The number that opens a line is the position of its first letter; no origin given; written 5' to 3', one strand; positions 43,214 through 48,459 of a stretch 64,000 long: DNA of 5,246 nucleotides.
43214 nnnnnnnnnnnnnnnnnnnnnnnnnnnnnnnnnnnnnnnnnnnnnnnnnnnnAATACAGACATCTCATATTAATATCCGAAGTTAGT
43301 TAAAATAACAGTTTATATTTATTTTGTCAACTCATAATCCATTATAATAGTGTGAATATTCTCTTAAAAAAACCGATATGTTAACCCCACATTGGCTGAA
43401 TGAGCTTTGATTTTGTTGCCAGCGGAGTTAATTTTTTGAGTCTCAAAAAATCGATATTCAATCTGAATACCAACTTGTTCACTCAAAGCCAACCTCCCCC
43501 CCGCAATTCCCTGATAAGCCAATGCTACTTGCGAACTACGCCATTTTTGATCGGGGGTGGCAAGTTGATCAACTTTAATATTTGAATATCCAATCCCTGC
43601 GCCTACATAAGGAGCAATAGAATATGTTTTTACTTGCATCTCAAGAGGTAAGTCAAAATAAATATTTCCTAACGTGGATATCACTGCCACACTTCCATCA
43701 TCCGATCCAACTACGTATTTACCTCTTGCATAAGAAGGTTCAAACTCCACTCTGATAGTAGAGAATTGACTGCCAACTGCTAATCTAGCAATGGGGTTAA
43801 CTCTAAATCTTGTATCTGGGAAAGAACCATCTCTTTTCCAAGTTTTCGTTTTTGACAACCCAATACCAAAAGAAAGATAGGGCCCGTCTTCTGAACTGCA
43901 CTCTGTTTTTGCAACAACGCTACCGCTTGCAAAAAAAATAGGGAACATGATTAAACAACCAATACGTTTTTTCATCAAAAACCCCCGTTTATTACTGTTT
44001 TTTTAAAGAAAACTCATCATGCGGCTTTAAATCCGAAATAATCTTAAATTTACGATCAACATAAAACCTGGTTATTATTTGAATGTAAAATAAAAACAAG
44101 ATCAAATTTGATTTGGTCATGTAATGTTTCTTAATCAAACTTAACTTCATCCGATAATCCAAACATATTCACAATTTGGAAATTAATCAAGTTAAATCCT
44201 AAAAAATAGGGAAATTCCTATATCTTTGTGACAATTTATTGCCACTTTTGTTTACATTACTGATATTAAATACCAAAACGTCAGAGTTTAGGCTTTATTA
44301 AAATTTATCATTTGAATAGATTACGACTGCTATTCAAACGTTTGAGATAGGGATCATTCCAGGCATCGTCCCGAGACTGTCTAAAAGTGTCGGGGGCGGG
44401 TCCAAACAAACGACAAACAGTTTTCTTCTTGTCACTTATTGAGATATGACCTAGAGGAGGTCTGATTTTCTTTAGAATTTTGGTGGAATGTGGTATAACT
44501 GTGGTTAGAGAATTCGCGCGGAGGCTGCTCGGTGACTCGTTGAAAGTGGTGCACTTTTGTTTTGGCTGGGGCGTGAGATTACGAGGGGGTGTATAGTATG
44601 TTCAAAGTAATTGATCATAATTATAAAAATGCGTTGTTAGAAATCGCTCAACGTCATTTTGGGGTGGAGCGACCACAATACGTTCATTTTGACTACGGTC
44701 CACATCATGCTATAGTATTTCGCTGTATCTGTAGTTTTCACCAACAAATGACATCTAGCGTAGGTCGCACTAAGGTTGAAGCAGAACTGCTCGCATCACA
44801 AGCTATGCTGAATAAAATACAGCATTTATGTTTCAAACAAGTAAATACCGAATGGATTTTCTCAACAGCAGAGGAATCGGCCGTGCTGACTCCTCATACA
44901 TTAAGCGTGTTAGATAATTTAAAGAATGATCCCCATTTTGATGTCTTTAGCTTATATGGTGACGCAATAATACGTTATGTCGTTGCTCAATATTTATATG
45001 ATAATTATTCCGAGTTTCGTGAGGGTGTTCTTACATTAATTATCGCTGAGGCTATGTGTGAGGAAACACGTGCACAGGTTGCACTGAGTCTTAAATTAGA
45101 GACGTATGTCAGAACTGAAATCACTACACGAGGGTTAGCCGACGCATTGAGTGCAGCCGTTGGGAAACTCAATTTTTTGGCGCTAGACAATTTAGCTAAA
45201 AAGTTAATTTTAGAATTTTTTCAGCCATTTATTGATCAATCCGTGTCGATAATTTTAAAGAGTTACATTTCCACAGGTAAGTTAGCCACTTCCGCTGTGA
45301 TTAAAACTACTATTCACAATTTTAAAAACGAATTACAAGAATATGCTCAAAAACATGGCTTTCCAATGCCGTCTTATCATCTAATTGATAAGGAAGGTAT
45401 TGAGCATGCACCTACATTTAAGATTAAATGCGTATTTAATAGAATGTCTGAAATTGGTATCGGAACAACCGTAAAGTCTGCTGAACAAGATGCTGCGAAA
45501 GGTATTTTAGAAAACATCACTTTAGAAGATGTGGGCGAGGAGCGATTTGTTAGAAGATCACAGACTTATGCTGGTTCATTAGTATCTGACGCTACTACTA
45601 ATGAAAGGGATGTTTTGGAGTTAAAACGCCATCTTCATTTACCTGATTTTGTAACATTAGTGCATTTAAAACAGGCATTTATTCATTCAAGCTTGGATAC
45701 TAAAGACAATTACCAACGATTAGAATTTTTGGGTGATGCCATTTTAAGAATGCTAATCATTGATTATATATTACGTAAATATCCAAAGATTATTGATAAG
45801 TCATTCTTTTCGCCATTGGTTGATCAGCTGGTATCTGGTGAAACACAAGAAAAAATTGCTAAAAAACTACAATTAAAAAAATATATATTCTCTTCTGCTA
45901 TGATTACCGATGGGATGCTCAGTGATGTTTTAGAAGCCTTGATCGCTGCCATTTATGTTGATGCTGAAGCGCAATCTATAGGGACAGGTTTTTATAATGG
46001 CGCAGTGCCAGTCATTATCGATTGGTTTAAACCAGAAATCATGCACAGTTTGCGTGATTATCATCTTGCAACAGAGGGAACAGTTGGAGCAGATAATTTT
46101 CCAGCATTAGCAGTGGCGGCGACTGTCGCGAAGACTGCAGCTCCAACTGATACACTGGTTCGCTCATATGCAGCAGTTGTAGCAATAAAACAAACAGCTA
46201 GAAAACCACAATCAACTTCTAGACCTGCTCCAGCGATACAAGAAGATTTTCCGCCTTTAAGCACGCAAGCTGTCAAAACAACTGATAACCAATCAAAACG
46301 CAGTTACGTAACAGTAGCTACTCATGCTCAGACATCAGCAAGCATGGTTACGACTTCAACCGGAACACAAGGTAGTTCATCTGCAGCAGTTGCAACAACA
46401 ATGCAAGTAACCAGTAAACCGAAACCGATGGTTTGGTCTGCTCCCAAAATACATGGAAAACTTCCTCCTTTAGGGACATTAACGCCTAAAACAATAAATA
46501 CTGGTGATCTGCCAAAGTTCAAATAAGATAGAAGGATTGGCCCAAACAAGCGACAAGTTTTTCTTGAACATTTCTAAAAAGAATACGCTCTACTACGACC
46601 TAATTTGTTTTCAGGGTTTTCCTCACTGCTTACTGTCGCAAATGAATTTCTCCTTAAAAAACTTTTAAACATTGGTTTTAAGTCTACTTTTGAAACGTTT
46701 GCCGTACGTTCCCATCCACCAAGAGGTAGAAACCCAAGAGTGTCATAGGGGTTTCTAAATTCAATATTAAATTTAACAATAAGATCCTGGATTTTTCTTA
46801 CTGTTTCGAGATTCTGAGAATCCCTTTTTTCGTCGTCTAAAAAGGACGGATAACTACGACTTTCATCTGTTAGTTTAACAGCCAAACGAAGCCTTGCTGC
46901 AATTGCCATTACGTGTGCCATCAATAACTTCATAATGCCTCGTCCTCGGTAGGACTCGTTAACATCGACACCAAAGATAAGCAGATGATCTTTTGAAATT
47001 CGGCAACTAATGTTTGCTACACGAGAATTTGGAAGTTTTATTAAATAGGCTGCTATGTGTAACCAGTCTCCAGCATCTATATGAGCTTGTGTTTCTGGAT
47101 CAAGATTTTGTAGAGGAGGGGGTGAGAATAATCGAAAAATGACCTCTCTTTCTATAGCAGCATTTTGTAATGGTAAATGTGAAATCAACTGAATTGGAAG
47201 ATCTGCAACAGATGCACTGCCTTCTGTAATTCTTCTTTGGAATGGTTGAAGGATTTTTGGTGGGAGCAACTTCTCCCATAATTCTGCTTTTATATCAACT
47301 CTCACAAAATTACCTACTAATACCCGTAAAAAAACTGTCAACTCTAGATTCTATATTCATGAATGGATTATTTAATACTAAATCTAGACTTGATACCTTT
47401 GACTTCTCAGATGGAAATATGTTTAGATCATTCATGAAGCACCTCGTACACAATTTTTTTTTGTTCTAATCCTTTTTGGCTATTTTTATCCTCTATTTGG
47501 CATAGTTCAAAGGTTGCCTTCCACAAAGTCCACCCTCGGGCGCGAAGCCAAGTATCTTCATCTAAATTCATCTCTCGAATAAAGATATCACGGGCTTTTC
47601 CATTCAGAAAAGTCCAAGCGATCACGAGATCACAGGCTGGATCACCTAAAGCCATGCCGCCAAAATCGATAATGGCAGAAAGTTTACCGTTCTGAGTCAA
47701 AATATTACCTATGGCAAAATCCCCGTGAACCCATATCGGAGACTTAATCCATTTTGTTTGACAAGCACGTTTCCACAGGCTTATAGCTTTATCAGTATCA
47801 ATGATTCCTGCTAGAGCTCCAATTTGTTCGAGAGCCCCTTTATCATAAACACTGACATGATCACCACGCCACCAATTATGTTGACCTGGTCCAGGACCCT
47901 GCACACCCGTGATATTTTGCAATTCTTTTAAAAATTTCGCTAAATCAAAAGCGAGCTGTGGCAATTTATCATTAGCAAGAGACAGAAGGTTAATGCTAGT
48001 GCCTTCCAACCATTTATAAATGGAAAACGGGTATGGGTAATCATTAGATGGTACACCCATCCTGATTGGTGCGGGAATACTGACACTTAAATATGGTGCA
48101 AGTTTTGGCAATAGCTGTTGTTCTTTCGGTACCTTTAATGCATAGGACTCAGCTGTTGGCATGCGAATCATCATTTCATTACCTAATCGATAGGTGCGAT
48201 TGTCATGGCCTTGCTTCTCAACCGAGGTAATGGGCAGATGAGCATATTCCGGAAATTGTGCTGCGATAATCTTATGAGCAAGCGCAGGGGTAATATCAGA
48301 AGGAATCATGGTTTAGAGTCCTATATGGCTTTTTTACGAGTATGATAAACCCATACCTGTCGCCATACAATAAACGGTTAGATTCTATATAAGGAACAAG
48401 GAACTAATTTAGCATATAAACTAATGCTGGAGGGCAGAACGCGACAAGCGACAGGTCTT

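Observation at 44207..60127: Five copies of a 14-bp dyad box, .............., found only in promoters of accessory genes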

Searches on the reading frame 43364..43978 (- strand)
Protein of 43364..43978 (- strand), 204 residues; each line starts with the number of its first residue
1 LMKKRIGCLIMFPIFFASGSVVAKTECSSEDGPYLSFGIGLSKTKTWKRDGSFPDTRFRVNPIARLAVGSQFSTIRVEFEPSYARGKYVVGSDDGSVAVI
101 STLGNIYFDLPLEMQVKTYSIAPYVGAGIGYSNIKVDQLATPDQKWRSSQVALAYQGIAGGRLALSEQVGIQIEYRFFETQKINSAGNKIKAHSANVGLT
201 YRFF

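Call 12: search_protein_families(library=pfam, proteins=[window:43364-43978:-], max_evalue=0.01)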
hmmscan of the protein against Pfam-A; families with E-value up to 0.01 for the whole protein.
window:43364-43978:- (204 aa): 3 families
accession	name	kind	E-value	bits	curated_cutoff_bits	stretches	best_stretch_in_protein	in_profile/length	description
PF13505.12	OMP_b-brl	-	3.1e-14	54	28.7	1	27-203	16-175/175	Outer membrane protein beta-barrel domain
PF02462.21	Opacity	-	2.1e-05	25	21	1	120-203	45-126/126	Opacity family porin protein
PF01617.23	Surface_Ag_2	-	2.2e-05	24.5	22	1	96-175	132-198/247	Surface antigen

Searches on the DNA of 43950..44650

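Call 47: search_rna_families(source=window, start=43950, end=44650, threshold=evalue, max_evalue=5)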
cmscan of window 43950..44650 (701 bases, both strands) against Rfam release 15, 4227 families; matches with E-value up to 5: 2.
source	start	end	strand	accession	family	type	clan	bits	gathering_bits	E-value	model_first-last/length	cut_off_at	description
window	44161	44258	+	RF02053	STnc430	Gene; sRNA;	-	21.1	47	0.85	1-162/162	no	Enterobacterial sRNA STnc430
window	44066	44126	+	RF03528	mir-1264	Gene; miRNA;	-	16.6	79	2.4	1-67/67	no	mir-1264 microRNA precursor family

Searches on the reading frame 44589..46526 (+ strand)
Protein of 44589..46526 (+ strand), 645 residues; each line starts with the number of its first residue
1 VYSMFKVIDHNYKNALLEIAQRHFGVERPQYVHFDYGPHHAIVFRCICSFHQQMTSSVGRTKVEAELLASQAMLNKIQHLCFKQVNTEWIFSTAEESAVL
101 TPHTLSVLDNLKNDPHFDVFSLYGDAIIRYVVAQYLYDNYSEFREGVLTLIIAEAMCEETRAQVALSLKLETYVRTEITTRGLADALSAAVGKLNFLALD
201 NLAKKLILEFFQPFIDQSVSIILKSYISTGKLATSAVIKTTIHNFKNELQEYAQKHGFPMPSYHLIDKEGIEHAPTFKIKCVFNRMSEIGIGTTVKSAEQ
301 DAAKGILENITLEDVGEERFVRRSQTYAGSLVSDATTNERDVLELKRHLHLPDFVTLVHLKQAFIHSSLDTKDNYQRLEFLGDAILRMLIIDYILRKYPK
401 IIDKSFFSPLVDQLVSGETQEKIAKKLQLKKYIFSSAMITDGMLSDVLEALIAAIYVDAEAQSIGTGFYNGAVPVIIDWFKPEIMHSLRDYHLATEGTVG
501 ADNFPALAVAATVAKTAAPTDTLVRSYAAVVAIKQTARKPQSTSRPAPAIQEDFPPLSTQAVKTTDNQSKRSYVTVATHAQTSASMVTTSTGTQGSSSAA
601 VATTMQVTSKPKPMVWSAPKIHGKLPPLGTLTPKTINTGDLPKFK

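Call 12: search_protein_families(library=pfam, proteins=[window:44589-46526:+], max_evalue=0.01)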
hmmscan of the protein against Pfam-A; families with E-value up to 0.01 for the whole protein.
window:44589-46526:+ (645 aa): 4 families
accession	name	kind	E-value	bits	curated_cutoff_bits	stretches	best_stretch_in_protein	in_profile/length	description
PF00636.31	Ribonuclease_3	-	2.6e-25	89.6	27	2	376-459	1-101/102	Ribonuclease III domain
PF14622.11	Ribonucleas_3_3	-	1.4e-24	87.1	35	2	360-461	5-113/128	Ribonuclease-III-like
PF00035.32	dsrm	-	2.9e-23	82.7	23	2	246-309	2-65/66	Double-stranded RNA binding motif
PF22935.1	RM44_endonuclase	-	2.3e-07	31.4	27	1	367-455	52-139/139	Large ribosomal subunit protein mL44, endonuclease domain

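Call 49: search_protein_families(library=ncbifam, proteins=[window:44589-46526:+], max_evalue=0.001)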
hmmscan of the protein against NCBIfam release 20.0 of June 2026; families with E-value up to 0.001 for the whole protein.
window:44589-46526:+ (645 aa): 2 families
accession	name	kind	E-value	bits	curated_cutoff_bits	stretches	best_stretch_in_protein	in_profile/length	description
TIGR02191.1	RNaseIII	equivalog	2.2e-57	194.1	166.25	3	118-309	35-218/219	ribonuclease III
TIGR04238.1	seadorna_dsRNA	equivalog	2.1e-13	50.5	125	1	246-319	3-80/201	seadornavirus double-stranded RNA-binding protein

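Call 97: search_protein_families(library=padloc, proteins=[window:44589-46526:+], max_evalue=0.001)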
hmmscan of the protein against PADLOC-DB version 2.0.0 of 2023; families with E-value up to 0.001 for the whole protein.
window:44589-46526:+ (645 aa): 0 families

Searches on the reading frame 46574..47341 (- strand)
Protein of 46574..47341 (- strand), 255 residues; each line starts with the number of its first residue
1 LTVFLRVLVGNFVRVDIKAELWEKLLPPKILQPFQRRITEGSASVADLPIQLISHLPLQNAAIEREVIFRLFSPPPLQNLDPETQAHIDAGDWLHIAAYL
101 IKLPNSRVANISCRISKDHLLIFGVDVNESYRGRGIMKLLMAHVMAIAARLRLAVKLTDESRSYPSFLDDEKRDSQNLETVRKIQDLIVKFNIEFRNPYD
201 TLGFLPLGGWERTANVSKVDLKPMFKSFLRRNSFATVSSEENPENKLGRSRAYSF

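Call 69: search_protein_families(library=pfam, proteins=[window:46574-47341:-], max_evalue=0.00001)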
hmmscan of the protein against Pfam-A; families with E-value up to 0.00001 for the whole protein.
window:46574-47341:- (255 aa): 1 family
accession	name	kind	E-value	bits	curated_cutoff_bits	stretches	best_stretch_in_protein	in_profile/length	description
PF00583.31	Acetyltransf_1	-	4.5e-06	27.4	20.7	1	97-153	34-93/116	Acetyltransferase (GNAT) family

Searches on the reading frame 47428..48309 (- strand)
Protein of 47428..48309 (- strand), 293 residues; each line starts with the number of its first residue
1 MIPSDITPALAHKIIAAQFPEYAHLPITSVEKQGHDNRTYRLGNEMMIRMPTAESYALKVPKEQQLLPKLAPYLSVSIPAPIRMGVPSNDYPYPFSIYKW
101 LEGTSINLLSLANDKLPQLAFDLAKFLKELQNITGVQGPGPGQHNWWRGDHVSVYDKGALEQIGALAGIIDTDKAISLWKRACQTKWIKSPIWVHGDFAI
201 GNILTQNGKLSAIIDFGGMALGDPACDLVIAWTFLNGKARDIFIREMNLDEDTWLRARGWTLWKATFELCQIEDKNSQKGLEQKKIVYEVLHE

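Call 69: search_protein_families(library=pfam, proteins=[window:47428-48309:-], max_evalue=0.00001)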
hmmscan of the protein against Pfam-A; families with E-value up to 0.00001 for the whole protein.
window:47428-48309:- (293 aa): 1 family
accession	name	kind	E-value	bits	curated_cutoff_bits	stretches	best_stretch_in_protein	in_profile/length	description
PF01636.29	APH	-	3.6e-31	109.2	23.2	1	33-258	7-237/239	Phosphotransferase enzyme family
